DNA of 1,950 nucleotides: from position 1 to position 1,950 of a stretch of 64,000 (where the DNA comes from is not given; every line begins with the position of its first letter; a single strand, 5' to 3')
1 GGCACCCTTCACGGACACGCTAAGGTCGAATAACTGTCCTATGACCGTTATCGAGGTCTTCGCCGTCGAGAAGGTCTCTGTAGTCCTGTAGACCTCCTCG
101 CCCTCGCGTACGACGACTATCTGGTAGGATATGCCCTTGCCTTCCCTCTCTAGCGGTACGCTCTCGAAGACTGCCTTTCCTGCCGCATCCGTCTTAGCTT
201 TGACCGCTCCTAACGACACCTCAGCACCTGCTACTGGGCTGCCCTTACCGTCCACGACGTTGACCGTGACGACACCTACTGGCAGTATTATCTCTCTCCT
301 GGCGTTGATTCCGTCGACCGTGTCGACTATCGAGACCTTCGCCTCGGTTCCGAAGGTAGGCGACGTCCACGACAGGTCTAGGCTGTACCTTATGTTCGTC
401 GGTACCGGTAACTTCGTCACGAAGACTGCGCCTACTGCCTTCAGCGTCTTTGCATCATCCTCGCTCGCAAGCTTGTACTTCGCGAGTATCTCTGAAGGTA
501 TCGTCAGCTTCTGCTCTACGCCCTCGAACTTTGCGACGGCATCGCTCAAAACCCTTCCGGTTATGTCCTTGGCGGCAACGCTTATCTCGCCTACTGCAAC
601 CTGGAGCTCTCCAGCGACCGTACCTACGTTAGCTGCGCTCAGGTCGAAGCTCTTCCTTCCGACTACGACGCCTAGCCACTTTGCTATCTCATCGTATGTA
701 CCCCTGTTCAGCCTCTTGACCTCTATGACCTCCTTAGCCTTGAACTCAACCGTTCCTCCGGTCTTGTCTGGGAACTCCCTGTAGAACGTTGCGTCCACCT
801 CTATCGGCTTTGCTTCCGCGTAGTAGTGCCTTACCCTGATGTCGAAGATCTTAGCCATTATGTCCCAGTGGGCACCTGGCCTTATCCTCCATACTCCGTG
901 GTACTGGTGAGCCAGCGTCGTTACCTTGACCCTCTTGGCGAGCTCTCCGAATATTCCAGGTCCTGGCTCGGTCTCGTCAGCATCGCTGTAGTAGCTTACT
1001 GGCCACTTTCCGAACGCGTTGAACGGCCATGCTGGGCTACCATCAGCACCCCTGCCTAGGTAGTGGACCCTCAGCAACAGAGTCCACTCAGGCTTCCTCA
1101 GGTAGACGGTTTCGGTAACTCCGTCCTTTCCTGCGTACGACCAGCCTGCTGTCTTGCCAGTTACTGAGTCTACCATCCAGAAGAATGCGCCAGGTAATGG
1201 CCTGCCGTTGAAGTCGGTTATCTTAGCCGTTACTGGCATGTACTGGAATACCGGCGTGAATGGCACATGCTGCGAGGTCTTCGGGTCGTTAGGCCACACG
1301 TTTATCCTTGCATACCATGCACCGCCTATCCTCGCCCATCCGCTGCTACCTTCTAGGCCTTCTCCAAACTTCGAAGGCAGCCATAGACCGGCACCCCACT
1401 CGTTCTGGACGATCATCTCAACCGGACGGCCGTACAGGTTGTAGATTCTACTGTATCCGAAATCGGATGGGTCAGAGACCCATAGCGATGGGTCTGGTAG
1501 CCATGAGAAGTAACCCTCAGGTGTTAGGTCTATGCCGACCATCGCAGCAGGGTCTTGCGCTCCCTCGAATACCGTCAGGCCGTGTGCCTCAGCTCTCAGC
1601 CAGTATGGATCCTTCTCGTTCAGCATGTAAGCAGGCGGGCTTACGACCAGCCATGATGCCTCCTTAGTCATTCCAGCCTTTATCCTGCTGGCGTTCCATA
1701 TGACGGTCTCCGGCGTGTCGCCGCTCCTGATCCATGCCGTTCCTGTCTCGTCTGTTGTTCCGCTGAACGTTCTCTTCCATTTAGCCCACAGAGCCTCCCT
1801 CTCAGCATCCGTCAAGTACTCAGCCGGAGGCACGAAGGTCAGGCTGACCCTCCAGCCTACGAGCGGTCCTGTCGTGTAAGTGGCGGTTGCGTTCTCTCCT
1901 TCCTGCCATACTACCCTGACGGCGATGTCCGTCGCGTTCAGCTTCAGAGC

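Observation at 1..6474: Giant secreted glycoprotein gene interrupted by an in-frame amber codon just after its signal peptide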

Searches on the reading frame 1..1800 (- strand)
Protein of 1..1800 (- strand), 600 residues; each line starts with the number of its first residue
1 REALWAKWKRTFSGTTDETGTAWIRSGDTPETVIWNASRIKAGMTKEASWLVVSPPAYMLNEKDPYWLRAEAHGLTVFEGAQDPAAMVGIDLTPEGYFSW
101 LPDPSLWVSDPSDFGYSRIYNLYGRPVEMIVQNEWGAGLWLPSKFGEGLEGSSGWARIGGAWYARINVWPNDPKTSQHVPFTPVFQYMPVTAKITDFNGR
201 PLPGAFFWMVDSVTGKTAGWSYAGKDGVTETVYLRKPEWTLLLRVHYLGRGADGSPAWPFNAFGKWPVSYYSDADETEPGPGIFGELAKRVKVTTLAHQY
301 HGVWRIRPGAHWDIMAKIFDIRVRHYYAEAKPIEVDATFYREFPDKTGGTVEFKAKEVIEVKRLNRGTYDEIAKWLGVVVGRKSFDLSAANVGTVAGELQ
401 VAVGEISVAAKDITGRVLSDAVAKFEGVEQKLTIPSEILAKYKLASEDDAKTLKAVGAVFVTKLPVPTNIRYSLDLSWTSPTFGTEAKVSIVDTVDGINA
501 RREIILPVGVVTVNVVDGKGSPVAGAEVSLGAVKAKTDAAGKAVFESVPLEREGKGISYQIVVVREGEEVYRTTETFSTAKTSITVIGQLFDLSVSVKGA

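Call 66: find_homologous_proteins(query=window:1-1800:-, max_evalue=0.001)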
Query window:1-1800:- (600 aa): 11 proteins with E <= 0.001 among 8000 candidates.
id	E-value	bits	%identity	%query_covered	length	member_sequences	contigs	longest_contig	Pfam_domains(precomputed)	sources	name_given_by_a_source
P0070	0.0e+0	1093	82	100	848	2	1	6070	PF13620.13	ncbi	ncbi:MAG: hypothetical protein QXJ67_04975, partial [Nitrososphaerota archaeon]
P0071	1.0e-230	785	76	76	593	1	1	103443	PF13620.13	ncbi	ncbi:MAG: hypothetical protein B9J98_02525, partial [Candidatus Terraquivivens tikiterensis]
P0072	7.6e-114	399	89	37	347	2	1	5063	PF13620.13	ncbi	ncbi:MAG: carboxypeptidase regulatory-like domain-containing protein, partial [Nitrososphaerota arch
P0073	3.2e-66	242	33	97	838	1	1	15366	PF02369.23,PF13620.13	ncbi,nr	ncbi:MAG: carboxypeptidase-like regulatory domain-containing protein, partial [Candidatus Caldarchae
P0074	6.0e-64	235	35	72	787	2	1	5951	PF02369.23,PF13620.13,PF24107.2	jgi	jgi:hypothetical protein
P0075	1.2e-63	234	34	97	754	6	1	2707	PF02369.23,PF17802.8,PF13620.13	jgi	jgi:hypothetical protein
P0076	2.9e-63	232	33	97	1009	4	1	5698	PF02369.23,PF13620.13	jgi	-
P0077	3.6e-62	229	35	72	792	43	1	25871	PF02369.23,PF13620.13,PF24107.2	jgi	jgi:hypothetical protein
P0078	8.8e-61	224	35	72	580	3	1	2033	PF02369.23,PF13620.13,PF24107.2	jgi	jgi:hypothetical protein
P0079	1.2e-56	210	36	61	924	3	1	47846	-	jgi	jgi:hypothetical protein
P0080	3.1e-50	189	35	57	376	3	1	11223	-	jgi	jgi:hypothetical protein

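Call 74: predict_structure(alignment_id=A4)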
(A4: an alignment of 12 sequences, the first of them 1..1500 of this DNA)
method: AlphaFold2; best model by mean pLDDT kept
length: 500 residues; sequences in the alignment: 12
mean_pLDDT: 47.3   pTM: 0.38
mean pLDDT of the five models: 47.3, 47.3, 45.5, 45.3, 43.9
residues with pLDDT >= 90: 50; 70-90: 58; 50-70: 63; < 50: 329
segments of 3 or more residues with pLDDT < 50: 1-92, 94-102, 104-106, 110-117, 132-264, 273-278, 289-306, 327-366, 397-400, 495-498
pLDDT, mean of each block of 10 residues (from residue 1): 25 26 23 22 25 26 23 25 33 44 49 47 53 43 39 33 21 22 23 25 24 25 27 30 32 37 49 47 50 33 51 70 54 39 35 31 47 73 83 58 75 90 92 92 91 88 89 91 87 48
secondary structure, 60 per line:
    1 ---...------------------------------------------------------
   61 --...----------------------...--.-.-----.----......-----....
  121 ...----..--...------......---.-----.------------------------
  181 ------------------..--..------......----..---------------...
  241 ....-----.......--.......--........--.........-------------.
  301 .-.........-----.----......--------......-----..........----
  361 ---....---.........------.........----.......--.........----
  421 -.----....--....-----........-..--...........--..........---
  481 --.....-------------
elements in order: E63-65 E88-90 E106-111 E117-123 E132-134 E141-146 E211-216 E238-244 E250-256 E259-265 E268-275 E278-286 E303-311 E322-327 H336-341 H347-356 E364-367 E371-379 E386-394 E399-405 E408-416 E427-430 E433-436 E442-449 E455-465 E468-477 E483-487

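Call 76: fold_search(model_id=the predicted structure, library=pdb)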
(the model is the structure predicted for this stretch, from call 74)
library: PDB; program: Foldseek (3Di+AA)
matches with E <= 10: 715; with E <= 0.001: 6
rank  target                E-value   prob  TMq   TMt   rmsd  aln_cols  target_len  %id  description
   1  6fwv_B                9.6e-07  1.00  0.19  0.19  35.7       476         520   10  The Bacillus anthracis TIE protein (released 2018-08-08)
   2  6fwv_A                7.1e-06  1.00  0.19  0.19  36.2       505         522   11  The Bacillus anthracis TIE protein (released 2018-08-08)
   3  4oq1                  1.3e-05  1.00  0.17  0.22  13.8       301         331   14  Structure of the Streptococcal ancillary pilin (released 2014-04-23)
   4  8qox_B                1.3e-04  0.96  0.15  0.17  20.3       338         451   14  Two-component assembly of SlaA and SlaB S-layer proteins of Sulfolobus acidocaldarius (released 2024-02-21)
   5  3rfz_B                3.9e-04  0.97  0.15  0.10  19.0       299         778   12  Crystal structure of the FimD usher bound to its cognate FimC:FimH substrate (released 2011-06-01)
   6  3kpt_B                5.0e-04  0.85  0.14  0.19  24.6       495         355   10  Crystal structure of BcpA, the major pilin subunit of Bacillus cereus (released 2009-11-24)
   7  9g8b_A                1.2e-03  0.41  0.09  0.12  21.9       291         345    8  CryoEM structure of the fragment-2 (2892-3236) in the grappling hook protein A (GhpA) in the bacterium Aureispira sp.  (released 2024-10-16)
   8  6xi3                  1.6e-03  0.38  0.11  0.14  34.4       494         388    9  Crystal structure of tetra-tandem repeat in extending region of large adhesion protein (released 2020-10-14)
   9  9fy9_D                2.0e-03  0.75  0.13  0.10  17.9       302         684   12  Cryo-EM structure of the type 1 chaperone-usher pilus FimD-tip complex (FimDHGFC) - Conformer 1 (released 2025-06-04)
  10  9fxb_D                2.3e-03  0.89  0.13  0.11  17.7       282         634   14  Cryo-EM structure of the type 1 pilus assembly platform as part of the FimI-bound chaperone-usher pilus complex (FimDH (released 2025-06-04)
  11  3ufi                  2.4e-03  0.90  0.16  0.25  12.1       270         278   11  Crystal structure of a putative cell adhesion protein (BACOVA_04980) from Bacteroides ovatus ATCC 8483 at 2.18 A resolut (released 2011-12-14)
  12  9fxs_D                4.6e-03  0.77  0.14  0.11  16.4       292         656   11  Cryo-EM structure of the type 1 pilus complex including pilus rod and FimI-bound assembly platform after incorporation (released 2025-06-04)
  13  6e14_D                4.6e-03  0.38  0.14  0.09  23.4       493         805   11  Handover mechanism of the growing pilus by the bacterial outer membrane usher FimD (released 2018-10-17)
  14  5xxz_B                5.1e-03  0.30  0.12  0.06  23.2       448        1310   11  Crystal structure of a serine protease from Streptococcus species (released 2018-08-08)
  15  6hif_Y                5.4e-03  1.00  0.13  0.63   4.3        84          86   21  Kuenenia stuttgartiensis hydrazine dehydrogenase complex (released 2019-04-17)
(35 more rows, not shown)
